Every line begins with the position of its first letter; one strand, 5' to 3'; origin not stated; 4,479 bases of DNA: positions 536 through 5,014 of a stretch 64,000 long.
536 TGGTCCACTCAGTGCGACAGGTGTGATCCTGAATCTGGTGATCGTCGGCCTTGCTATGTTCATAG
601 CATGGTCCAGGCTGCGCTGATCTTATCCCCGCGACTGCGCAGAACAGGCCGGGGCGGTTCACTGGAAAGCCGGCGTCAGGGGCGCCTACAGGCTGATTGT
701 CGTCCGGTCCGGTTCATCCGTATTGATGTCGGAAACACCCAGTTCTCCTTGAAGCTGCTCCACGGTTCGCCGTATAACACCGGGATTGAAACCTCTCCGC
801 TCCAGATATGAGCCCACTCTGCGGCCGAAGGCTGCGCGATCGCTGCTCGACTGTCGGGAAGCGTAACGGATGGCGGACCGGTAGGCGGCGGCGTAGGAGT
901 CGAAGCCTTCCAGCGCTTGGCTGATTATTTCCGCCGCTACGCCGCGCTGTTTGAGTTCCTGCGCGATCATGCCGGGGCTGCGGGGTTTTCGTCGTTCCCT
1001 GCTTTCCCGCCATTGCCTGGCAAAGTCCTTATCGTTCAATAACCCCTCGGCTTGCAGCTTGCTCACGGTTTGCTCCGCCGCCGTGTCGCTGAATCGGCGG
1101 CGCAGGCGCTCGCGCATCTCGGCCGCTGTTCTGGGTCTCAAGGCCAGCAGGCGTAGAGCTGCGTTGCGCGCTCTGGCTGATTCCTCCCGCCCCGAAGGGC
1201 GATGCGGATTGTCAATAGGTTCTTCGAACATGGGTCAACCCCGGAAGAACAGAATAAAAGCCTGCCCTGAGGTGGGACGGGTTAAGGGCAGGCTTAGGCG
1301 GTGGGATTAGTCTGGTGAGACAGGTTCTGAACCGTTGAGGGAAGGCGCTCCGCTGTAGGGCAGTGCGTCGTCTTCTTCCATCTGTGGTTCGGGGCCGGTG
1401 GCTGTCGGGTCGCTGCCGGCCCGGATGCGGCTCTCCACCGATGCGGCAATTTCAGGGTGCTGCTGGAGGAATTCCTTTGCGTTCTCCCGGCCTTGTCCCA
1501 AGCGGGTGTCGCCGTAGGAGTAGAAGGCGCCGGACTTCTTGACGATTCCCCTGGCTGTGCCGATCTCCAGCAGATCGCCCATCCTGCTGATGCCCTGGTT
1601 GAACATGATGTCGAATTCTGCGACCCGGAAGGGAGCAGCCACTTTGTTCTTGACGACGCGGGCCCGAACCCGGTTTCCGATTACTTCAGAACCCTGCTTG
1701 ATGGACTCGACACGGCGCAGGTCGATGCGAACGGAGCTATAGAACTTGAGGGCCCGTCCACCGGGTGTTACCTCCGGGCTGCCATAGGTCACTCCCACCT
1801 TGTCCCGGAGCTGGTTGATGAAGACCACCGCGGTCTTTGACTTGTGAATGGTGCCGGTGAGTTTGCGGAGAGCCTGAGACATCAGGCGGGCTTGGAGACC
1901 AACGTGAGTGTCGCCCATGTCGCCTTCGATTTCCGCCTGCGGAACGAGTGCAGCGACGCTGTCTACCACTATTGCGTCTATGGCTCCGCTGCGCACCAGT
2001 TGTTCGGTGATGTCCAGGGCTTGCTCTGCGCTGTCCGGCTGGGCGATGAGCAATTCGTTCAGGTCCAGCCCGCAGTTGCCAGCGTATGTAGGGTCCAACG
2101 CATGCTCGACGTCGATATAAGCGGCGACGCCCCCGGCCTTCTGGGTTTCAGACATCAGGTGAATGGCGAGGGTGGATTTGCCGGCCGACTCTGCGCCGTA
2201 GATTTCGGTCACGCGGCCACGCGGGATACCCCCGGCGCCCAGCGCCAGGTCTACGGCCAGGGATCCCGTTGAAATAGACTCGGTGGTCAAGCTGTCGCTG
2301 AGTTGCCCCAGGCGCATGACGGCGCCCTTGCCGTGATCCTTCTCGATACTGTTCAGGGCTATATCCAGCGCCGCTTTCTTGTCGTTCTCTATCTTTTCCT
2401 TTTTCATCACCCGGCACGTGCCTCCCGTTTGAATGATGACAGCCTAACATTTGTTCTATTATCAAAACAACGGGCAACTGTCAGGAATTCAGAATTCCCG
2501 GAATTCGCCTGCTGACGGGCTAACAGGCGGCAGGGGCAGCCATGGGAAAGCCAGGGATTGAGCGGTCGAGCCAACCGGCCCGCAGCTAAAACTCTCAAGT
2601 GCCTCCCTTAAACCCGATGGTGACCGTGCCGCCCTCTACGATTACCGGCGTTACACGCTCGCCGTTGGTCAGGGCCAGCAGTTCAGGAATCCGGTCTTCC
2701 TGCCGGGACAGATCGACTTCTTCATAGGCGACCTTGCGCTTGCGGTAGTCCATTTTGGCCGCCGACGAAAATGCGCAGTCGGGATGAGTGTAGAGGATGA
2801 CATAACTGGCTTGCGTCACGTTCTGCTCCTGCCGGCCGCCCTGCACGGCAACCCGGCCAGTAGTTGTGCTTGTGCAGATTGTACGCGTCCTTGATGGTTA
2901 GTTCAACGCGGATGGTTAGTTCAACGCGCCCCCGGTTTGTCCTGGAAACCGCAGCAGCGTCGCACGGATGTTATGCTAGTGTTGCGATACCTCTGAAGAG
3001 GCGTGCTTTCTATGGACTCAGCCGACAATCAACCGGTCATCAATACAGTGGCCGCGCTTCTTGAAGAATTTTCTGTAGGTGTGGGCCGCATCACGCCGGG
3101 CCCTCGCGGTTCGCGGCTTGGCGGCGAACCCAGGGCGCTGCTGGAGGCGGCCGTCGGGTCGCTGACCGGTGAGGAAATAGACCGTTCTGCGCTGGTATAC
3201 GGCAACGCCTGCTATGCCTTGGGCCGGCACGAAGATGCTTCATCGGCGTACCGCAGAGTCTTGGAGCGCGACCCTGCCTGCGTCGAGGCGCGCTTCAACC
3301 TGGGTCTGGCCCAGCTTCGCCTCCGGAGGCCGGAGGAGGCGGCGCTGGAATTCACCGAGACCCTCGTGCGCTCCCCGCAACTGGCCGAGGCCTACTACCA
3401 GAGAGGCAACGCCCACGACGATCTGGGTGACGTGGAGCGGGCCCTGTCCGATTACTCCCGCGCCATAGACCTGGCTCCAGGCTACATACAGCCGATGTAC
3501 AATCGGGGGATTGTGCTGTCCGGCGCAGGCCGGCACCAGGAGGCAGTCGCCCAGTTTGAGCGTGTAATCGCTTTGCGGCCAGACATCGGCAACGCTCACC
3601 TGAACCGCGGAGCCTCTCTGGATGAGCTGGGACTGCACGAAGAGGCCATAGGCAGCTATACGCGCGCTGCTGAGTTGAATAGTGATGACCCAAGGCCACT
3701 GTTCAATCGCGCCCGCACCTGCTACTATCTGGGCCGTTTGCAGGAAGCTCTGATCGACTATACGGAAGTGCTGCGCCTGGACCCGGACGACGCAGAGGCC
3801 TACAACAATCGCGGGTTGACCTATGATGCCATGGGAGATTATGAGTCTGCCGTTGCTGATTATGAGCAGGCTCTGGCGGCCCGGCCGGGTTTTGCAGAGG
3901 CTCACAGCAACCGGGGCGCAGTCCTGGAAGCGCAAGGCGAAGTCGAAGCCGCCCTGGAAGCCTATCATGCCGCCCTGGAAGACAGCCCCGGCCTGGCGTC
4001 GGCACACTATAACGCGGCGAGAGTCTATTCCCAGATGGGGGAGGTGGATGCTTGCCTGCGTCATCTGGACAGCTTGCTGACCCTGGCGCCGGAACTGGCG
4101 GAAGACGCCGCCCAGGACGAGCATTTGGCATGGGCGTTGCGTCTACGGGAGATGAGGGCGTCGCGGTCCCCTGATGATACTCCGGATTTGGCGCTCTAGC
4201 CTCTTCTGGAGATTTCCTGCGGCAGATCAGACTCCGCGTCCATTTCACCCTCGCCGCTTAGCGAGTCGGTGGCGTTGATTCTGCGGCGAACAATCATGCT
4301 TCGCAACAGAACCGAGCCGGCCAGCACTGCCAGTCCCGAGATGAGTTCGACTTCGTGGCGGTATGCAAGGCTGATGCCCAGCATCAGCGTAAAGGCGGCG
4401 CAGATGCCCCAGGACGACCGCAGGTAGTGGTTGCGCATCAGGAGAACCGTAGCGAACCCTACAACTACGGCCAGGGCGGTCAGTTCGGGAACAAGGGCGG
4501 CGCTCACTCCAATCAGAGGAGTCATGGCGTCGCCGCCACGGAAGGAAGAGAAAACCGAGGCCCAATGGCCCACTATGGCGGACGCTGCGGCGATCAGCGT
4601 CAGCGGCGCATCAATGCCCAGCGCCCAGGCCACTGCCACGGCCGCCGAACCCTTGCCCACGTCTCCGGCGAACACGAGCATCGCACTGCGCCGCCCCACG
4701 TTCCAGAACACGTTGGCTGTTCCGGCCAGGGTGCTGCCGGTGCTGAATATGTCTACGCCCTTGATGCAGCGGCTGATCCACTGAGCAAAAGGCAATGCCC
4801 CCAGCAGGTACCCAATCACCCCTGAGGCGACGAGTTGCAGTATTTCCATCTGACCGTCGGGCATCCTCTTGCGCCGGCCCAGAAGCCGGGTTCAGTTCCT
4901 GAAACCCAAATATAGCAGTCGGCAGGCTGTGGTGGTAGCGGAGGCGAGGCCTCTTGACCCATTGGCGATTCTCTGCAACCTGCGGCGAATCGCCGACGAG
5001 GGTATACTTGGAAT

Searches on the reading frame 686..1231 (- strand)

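Call 43: search_protein_families(library=pfam, proteins=[window:686-1231:-], max_evalue=0.0001)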
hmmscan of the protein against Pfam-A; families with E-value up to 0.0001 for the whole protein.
window:686-1231:- (181 aa): 2 families
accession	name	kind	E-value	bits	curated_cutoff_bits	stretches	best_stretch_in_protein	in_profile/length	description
PF21982.2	RecX_HTH1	-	2.9e-19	69.2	26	1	21-59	1-40/40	RecX, first three-helix domain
PF02631.22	RecX_HTH2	-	3.3e-13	50.1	26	1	66-107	1-42/42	RecX, second three-helix domain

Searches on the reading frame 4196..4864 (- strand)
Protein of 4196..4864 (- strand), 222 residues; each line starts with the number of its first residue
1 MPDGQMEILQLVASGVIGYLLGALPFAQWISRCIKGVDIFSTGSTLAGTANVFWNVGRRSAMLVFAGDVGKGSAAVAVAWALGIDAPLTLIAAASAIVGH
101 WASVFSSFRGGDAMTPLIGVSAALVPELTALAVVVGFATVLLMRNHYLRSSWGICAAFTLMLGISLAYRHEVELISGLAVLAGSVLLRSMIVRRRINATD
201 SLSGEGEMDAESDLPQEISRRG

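Call 43: search_protein_families(library=pfam, proteins=[window:4196-4864:-], max_evalue=0.0001)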
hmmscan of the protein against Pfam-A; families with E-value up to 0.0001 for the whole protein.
window:4196-4864:- (222 aa): 1 family
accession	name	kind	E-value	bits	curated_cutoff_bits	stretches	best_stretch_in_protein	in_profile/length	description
PF02660.20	G3P_acyltransf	-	7.9e-26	91.5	24.1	1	17-186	1-154/164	Glycerol-3-phosphate acyltransferase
